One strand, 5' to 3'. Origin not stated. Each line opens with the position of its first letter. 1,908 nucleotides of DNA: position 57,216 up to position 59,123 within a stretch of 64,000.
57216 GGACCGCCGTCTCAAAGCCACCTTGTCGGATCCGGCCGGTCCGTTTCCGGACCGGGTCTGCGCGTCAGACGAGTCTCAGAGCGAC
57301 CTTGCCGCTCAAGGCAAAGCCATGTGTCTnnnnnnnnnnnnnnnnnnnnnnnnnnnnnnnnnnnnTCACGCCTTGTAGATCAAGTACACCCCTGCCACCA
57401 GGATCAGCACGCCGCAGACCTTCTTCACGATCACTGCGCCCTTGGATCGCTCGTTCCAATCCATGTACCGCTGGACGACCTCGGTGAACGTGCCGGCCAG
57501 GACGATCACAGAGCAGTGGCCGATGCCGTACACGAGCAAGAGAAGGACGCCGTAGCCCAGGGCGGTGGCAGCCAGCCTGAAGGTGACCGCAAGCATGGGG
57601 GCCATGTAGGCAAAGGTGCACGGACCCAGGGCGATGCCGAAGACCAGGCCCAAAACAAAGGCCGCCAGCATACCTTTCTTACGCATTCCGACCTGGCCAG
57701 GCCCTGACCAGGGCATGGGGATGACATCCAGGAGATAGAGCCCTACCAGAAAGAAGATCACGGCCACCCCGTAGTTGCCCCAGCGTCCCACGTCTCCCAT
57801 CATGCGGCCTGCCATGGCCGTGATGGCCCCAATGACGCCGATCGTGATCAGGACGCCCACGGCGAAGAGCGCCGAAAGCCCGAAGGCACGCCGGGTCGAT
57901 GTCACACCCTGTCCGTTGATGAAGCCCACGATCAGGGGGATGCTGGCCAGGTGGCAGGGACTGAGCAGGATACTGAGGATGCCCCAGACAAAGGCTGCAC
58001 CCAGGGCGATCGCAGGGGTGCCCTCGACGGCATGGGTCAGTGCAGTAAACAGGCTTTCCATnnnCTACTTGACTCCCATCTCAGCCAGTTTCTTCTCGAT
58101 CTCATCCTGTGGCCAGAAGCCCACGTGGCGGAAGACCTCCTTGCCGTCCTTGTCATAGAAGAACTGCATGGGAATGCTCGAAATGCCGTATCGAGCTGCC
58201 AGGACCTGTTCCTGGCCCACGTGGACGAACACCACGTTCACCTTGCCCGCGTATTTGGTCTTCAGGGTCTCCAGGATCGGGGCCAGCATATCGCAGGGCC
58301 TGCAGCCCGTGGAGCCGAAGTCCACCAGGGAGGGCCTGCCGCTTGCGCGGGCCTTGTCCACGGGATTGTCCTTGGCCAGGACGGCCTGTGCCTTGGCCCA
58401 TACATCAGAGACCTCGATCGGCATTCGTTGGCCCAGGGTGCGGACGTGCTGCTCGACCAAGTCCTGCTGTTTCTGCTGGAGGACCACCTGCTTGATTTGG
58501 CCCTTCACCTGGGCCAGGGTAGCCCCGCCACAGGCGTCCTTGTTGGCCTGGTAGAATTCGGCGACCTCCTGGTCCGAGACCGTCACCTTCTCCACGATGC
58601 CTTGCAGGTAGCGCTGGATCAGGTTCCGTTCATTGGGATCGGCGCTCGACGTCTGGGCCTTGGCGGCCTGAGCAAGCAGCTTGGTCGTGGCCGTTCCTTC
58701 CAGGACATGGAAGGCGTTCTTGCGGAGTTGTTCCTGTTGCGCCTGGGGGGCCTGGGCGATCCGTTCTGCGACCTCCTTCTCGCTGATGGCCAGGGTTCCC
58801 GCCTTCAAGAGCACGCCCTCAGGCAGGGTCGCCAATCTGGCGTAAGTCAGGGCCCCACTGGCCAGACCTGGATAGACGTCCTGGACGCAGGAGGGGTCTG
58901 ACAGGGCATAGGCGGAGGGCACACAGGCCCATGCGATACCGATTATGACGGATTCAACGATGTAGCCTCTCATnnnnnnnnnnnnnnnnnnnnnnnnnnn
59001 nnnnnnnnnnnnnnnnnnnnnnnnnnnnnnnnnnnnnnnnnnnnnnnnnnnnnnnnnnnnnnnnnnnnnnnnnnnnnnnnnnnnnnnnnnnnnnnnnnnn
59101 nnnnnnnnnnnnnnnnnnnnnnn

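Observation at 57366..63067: ArsR-controlled cluster coupling an ArsP-like permease to an extracytoplasmic thiol-redox relay and a MerB-like domain (candidate novel organometal(loid) system)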

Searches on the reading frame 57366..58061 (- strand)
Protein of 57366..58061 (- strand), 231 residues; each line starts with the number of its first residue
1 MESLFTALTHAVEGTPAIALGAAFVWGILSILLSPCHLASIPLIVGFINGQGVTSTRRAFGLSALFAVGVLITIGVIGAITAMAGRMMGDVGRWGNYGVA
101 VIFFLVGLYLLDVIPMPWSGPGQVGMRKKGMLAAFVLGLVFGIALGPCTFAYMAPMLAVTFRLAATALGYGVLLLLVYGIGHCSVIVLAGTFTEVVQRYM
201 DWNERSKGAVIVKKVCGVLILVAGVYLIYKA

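Call 3: search_protein_families(library=pfam, proteins=[window:57366-58061:-], max_evalue=0.01)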
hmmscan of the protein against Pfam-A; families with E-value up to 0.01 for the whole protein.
window:57366-58061:- (231 aa): 1 family
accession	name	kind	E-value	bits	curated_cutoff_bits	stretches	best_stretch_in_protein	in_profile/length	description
PF02683.22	DsbD_TM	-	1.5e-11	44.5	27.1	1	19-228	4-215/219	Cytochrome C biogenesis protein transmembrane domain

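Call 4: search_protein_families(library=ncbifam, proteins=[window:57366-58061:-], max_evalue=0.01)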
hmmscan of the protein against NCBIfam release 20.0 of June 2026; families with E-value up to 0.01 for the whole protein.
window:57366-58061:- (231 aa): 3 families
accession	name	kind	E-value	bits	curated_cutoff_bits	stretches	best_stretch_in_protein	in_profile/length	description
NF045694.1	seleno_TsoB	exception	1.8e-07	29.6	805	1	22-228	187-391/572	rhodanese/DsbD fusion-like selenoprotein TsoB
NF001419.0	PRK00293.1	subfamily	6.5e-06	25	330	1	19-229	171-383/574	protein-disulfide reductase DsbD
NF010310.2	PRK13747.1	equivalog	0.0044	17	80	1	22-78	15-68/76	broad-spectrum mercury transporter MerE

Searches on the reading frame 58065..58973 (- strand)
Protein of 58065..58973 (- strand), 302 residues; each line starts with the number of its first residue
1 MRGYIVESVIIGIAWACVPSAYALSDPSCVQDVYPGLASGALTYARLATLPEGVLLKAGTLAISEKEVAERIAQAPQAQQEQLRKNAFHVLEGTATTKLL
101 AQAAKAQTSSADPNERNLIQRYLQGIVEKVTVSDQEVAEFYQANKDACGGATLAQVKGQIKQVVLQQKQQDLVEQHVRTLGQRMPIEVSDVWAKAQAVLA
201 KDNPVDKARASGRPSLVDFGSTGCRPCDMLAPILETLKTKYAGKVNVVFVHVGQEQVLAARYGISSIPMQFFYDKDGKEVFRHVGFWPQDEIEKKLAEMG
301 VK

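Call 3: search_protein_families(library=pfam, proteins=[window:58065-58973:-], max_evalue=0.01)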
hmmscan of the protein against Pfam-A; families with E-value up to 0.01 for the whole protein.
window:58065-58973:- (302 aa): 4 families
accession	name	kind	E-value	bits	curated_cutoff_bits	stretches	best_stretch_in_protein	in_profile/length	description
PF00085.26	Thioredoxin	-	2.2e-13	50.5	23.5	1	209-297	15-102/103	Thioredoxin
PF13098.12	Thioredoxin_2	-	8.9e-10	39.3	27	1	209-296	2-104/104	Thioredoxin-like domain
PF13905.12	Thioredoxin_8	-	1.8e-05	25.4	27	1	213-255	2-46/94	Thioredoxin-like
PF13728.12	TraF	-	0.0029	17.9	23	1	212-295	129-222/224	F plasmid transfer operon protein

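Call 4: search_protein_families(library=ncbifam, proteins=[window:58065-58973:-], max_evalue=0.01)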
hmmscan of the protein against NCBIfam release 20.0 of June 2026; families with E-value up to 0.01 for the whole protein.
window:58065-58973:- (302 aa): 12 families
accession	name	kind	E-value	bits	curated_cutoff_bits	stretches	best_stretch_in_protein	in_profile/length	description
TIGR01068.1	thioredoxin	equivalog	2.2e-18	66.3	96.8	1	209-297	10-98/101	thioredoxin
NF008229.0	PRK10996.1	equivalog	1.2e-12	47.7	125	1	196-298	36-137/141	thioredoxin TrxC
NF006898.0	PRK09381.1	equivalog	4.3e-11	43.2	138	1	209-285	19-93/109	thioredoxin TrxA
NF047697.1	ThioredTrxAClost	equivalog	5.5e-09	36.1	140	1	205-282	10-86/105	thioredoxin TrxA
NF002854.0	PRK03147.1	subfamily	4.1e-06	26.8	170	0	208-257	58-108/176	thiol-disulfide oxidoreductase ResA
TIGR01126.1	pdi_dom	equivalog_domain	1e-05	25.7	107.2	1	210-295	12-100/105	protein disulfide-isomerase domain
NF045694.1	seleno_TsoB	exception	0.00025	19.3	805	1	203-298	465-570/572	rhodanese/DsbD fusion-like selenoprotein TsoB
NF038096.1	thylak_slr1796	equivalog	0.0014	18.2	140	0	198-298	24-131/157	thylakoid membrane photosystem I accumulation factor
TIGR02661.1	MauD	equivalog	0.0017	17.9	188.6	1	204-255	66-115/189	methylamine dehydrogenase accessory protein MauD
TIGR01069.2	mutS2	equivalog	0.002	16.6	400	1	38-171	487-620/790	endonuclease MutS2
NF000809.0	PRK00059.1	equivalog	0.0024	17.3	303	0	152-188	294-330/336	peptidylprolyl isomerase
TIGR00385.1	dsbE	subfamily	0.0091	15.6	123.15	0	258-295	129-166/173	DsbE family thiol:disulfide interchange protein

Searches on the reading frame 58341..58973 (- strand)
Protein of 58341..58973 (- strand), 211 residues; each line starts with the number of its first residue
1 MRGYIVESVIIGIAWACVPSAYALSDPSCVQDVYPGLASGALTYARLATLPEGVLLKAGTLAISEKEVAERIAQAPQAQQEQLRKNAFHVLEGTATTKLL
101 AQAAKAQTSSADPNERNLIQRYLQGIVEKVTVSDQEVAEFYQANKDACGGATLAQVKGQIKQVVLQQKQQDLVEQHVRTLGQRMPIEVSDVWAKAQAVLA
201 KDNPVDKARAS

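Call 8: search_protein_families(library=pfam, proteins=[window:58341-58973:-], max_evalue=10)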
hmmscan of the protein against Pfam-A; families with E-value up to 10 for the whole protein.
seq(211 aa): 2 families
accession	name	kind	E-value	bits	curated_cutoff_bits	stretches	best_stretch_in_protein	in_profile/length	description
PF22299.1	BRISC_FAM175B_helical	-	0.074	13.2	27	1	121-140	32-51/62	BRISC complex subunit FAM175B, helical domain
PF18602.6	Rap1a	-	0.12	13.4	27.7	1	98-167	4-64/90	Rap1a immunity proteins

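Call 80: search_solved_structures(query=window:58341-58904:-, max_evalue=10, show_alignments=1)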
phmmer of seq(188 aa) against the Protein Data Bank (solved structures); distinct sequences matched with E-value up to 10: 4.
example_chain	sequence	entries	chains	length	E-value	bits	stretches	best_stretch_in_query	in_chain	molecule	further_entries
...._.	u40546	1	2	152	0.03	17.4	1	80-161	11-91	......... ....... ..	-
3rgc_A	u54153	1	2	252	0.037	17.1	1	68-164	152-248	Possible periplasmic protein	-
8ehw_A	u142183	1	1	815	1.4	12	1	45-93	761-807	CSC1-like protein 1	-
9wxv_A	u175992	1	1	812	1.6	11.8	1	45-91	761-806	Mechanosensitive cation channel TMEM63A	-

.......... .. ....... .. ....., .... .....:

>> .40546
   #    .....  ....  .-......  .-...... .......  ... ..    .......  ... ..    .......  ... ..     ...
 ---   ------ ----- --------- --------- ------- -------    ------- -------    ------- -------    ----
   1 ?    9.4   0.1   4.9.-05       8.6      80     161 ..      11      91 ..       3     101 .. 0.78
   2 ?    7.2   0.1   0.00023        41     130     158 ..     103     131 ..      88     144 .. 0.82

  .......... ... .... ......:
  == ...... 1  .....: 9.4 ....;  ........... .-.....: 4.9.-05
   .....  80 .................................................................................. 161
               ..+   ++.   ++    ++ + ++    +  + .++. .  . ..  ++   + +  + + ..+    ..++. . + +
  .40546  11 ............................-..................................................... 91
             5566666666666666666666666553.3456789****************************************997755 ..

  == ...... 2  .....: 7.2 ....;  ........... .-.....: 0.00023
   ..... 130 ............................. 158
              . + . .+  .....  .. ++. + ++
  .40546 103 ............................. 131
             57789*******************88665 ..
